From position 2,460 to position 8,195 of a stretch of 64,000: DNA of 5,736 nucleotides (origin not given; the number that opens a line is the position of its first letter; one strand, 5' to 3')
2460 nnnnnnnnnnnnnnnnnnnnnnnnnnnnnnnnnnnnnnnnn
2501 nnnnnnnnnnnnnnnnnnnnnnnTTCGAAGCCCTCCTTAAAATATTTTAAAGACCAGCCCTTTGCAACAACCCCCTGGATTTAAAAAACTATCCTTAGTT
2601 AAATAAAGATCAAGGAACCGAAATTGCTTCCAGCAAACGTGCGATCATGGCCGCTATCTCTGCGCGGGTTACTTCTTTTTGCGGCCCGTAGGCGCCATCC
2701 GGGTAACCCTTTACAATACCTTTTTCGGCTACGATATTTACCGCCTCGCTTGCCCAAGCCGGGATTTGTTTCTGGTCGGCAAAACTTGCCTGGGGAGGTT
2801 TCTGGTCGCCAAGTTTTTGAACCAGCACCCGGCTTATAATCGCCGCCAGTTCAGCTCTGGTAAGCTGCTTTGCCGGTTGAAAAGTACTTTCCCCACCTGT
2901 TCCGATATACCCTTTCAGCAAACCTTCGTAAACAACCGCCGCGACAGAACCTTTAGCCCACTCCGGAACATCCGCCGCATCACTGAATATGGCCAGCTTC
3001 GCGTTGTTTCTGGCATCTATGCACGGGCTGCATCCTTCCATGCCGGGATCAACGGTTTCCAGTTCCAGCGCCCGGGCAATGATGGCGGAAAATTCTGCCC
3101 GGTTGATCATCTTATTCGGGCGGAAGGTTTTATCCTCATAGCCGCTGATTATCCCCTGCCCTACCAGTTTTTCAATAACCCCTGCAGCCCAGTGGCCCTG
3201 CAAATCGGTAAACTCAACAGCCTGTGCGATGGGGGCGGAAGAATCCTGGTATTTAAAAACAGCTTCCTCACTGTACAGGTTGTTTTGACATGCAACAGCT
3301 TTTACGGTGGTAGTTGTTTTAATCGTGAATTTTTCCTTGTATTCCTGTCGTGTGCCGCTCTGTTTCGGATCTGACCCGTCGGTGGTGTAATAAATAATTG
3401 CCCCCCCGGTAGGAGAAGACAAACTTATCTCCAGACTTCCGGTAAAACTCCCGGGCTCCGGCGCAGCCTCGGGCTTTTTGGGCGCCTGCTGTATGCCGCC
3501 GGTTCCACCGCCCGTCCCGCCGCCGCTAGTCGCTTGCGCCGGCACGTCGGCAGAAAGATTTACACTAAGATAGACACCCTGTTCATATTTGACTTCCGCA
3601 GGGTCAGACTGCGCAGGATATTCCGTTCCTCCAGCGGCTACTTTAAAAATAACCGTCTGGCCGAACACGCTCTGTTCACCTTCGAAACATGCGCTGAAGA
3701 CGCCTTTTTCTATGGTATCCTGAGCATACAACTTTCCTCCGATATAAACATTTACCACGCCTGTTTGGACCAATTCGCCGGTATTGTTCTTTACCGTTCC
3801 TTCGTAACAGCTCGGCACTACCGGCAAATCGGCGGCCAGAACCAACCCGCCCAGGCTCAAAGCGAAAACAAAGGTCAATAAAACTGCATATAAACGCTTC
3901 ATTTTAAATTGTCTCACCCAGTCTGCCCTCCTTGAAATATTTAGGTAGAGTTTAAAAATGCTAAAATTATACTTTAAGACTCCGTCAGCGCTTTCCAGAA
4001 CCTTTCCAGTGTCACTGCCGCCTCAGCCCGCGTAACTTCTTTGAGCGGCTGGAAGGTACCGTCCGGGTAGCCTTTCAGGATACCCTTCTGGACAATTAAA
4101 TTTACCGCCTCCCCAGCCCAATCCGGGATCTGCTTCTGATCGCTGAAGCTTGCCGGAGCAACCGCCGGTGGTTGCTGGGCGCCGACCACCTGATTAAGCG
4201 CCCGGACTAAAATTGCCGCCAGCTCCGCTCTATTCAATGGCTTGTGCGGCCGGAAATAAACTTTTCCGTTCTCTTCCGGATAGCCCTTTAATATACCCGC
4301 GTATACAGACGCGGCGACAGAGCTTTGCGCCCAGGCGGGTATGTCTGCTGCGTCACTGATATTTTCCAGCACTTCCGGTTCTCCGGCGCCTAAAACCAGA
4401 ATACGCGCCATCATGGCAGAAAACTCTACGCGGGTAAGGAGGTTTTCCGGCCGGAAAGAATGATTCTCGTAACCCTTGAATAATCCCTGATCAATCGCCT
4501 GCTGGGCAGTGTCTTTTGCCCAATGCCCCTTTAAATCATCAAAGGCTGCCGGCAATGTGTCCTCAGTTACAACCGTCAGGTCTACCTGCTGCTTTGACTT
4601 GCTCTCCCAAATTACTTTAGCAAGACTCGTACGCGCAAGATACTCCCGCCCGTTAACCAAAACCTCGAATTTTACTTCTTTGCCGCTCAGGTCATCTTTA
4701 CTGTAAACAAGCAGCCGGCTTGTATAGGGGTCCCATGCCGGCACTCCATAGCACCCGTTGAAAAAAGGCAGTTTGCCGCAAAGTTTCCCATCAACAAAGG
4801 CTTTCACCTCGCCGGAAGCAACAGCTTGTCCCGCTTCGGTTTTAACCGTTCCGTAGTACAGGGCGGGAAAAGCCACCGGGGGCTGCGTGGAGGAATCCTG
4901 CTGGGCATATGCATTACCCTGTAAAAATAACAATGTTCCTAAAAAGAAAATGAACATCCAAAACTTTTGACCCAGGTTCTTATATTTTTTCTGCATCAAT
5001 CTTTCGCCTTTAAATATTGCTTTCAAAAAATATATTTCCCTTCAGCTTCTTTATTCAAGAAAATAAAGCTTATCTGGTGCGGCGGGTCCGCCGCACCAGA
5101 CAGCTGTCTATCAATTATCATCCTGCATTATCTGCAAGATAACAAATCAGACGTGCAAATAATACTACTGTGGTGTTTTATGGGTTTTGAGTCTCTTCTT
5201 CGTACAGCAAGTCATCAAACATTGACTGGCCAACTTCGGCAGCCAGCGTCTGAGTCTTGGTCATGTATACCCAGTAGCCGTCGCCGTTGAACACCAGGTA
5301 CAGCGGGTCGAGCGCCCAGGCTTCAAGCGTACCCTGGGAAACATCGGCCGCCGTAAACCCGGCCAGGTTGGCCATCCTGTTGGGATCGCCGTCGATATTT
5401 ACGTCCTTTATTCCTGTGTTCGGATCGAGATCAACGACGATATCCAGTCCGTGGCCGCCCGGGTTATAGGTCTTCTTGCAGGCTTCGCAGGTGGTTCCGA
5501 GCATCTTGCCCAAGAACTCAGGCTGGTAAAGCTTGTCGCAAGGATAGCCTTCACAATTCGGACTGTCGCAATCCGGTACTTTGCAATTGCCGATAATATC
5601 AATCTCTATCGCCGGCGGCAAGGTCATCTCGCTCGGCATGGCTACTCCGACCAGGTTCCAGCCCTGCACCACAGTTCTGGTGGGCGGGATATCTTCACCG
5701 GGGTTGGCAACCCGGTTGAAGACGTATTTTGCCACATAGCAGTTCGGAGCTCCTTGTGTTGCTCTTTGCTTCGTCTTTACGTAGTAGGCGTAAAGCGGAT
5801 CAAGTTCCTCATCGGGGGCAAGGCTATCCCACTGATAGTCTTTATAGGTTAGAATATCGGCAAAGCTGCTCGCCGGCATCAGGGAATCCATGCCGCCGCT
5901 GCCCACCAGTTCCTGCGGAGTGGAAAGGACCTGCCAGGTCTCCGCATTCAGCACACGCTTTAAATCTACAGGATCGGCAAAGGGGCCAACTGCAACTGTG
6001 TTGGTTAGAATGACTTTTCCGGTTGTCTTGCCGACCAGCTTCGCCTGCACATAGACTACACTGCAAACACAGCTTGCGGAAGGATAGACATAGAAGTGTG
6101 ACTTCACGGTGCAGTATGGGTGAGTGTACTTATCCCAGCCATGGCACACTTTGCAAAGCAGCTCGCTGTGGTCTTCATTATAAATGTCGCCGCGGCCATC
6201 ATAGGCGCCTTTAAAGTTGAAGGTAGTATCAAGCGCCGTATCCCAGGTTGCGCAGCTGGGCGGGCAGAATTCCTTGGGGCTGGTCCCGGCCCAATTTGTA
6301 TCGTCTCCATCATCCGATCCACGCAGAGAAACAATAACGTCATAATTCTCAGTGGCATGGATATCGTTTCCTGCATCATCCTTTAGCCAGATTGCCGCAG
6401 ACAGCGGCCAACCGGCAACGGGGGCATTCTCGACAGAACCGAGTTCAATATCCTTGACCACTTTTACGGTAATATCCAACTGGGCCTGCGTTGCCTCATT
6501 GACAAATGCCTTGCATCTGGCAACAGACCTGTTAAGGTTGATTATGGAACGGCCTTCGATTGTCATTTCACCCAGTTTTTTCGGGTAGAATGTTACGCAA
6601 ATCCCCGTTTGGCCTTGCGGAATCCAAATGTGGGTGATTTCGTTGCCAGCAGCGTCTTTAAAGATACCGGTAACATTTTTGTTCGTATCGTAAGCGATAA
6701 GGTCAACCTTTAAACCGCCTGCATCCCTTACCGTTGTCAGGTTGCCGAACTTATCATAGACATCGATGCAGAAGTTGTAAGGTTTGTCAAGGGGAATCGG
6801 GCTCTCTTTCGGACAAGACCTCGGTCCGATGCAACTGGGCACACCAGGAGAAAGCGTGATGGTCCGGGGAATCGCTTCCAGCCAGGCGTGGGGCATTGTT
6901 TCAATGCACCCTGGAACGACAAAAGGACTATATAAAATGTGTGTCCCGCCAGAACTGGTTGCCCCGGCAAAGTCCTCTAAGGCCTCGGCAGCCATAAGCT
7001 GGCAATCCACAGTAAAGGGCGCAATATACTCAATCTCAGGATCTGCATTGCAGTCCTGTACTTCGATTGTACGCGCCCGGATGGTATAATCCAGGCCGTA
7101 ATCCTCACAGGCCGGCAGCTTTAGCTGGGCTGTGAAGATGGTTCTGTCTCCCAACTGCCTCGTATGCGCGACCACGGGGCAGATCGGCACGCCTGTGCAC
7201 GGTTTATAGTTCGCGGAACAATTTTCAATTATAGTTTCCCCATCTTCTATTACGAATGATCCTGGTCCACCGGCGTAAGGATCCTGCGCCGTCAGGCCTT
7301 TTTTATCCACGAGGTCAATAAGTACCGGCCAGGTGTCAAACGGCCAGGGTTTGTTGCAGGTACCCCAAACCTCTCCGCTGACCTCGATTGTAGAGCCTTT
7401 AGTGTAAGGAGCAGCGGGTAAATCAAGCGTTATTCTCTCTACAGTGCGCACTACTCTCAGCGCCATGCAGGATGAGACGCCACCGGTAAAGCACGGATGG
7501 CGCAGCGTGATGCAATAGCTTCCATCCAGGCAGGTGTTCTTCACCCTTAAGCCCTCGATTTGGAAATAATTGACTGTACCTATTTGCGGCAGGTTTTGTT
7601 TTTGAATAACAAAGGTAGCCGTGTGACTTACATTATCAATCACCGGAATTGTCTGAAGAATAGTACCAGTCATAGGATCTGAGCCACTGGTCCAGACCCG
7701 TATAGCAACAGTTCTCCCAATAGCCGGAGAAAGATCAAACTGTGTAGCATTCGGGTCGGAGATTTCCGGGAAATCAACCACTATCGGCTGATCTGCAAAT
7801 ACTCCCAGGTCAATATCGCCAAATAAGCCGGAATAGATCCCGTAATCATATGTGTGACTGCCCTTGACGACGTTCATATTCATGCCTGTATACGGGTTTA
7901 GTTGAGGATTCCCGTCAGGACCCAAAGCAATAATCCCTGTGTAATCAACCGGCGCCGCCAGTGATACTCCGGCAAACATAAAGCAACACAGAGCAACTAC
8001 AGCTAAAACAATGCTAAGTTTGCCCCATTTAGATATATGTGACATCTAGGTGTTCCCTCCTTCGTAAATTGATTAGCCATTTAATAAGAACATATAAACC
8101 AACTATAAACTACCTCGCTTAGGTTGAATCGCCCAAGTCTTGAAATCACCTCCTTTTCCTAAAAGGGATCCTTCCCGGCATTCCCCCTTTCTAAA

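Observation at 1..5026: Non-cellulosomal cohesin-dockerin plus SLH surface-assembly operon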

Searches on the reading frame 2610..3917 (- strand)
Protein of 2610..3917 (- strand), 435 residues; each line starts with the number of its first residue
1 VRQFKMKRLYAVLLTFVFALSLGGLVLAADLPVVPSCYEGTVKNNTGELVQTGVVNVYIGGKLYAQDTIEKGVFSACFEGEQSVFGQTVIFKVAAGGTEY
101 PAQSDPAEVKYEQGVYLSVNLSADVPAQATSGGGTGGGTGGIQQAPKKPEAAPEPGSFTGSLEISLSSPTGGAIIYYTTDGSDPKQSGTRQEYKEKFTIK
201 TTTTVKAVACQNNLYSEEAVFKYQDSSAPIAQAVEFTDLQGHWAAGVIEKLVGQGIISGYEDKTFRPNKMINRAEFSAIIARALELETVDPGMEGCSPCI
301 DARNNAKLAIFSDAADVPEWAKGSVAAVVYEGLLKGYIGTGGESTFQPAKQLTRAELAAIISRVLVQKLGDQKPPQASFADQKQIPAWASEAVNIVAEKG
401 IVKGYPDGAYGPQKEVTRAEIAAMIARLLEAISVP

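Call 4: search_protein_families(library=pfam, proteins=[window:2610-3917:-], max_evalue=0.1)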
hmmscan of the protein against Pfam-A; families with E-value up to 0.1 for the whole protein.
window:2610-3917:- (435 aa): 3 families
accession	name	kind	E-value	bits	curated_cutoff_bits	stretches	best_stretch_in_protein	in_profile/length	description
PF00395.25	SLH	-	2e-40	137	20.8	3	236-276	2-43/44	S-layer homology domain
PF13290.12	CHB_HEX_C_1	-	3.1e-15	56.3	22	1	153-221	1-66/67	Chitobiase/beta-hexosaminidase C-terminal domain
PF13287.12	Fn3_assoc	-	1.5e-10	41.5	23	1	164-213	1-48/59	Fn3 associated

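Call 49: search_protein_families(library=ncbifam, proteins=[window:2610-3917:-], max_evalue=0.01)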
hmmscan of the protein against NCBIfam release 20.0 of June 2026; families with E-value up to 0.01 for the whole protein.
window:2610-3917:- (435 aa): 2 families
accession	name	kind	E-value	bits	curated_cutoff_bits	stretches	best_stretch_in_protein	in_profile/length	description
NF033190.2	inl_like_NEAT_1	exception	5.2e-14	51.5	1275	2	320-425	590-687/754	NEAT domain-containing leucine-rich repeat protein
NF033921.0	por_somb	subfamily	2.7e-09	36.2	100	1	235-284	6-57/485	iron uptake porin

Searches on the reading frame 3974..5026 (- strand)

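Call 4: search_protein_families(library=pfam, proteins=[window:3974-5026:-], max_evalue=0.1)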
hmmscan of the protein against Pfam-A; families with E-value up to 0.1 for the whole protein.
window:3974-5026:- (350 aa): 1 family
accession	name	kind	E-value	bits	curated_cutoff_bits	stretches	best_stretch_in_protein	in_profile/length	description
PF00395.25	SLH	-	5.1e-37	126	20.8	3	293-337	1-44/44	S-layer homology domain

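Call 49: search_protein_families(library=ncbifam, proteins=[window:3974-5026:-], max_evalue=0.01)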
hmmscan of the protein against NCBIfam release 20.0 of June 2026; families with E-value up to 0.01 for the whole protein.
window:3974-5026:- (350 aa): 2 families
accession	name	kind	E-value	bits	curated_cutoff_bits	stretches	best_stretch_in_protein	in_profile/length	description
NF033190.2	inl_like_NEAT_1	exception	6.1e-12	44.6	1275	1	160-251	641-730/754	NEAT domain-containing leucine-rich repeat protein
NF033921.0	por_somb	subfamily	1.4e-07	30.5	100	0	301-340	13-53/485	iron uptake porin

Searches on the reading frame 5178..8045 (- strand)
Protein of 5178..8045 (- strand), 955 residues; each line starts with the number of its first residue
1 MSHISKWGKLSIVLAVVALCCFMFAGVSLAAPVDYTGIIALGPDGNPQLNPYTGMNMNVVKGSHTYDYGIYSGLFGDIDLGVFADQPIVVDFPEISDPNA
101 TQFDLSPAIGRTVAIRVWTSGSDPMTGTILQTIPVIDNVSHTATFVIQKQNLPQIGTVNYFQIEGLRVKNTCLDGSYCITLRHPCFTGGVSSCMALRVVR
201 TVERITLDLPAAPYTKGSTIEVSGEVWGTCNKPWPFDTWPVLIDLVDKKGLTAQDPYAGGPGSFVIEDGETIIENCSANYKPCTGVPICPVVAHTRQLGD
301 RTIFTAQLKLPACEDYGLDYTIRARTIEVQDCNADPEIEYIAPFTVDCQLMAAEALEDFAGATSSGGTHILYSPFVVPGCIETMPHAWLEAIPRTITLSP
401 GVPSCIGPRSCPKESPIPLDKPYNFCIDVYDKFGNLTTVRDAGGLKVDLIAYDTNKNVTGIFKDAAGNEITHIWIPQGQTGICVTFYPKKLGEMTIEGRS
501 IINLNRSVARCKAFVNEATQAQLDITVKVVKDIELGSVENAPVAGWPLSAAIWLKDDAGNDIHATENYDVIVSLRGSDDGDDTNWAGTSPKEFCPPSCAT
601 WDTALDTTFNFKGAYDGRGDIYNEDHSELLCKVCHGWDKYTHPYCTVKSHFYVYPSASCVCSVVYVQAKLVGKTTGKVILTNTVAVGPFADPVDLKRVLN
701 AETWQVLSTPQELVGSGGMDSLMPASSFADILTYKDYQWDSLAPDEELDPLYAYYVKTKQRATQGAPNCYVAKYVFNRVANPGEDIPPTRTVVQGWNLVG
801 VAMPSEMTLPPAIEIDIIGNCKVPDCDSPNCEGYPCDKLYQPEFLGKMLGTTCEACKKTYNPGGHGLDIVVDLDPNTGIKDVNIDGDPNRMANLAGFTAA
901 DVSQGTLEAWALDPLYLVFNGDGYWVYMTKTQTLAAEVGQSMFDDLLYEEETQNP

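Call 4: search_protein_families(library=pfam, proteins=[window:5178-8045:-], max_evalue=0.1)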
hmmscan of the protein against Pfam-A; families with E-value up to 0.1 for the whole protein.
window:5178-8045:- (955 aa): 1 family
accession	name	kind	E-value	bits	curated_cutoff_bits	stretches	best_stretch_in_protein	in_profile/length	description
PF05593.20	RHS_repeat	-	0.0024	18.7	22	1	430-460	1-30/38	RHS Repeat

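Call 49: search_protein_families(library=ncbifam, proteins=[window:5178-8045:-], max_evalue=0.01)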
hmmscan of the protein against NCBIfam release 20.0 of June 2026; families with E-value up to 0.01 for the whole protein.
window:5178-8045:- (955 aa): 0 families

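Call 69: search_solved_structures(query=window:5178-8045:-, max_evalue=1)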
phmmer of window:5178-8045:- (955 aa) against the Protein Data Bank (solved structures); distinct sequences matched with E-value up to 1: 0.
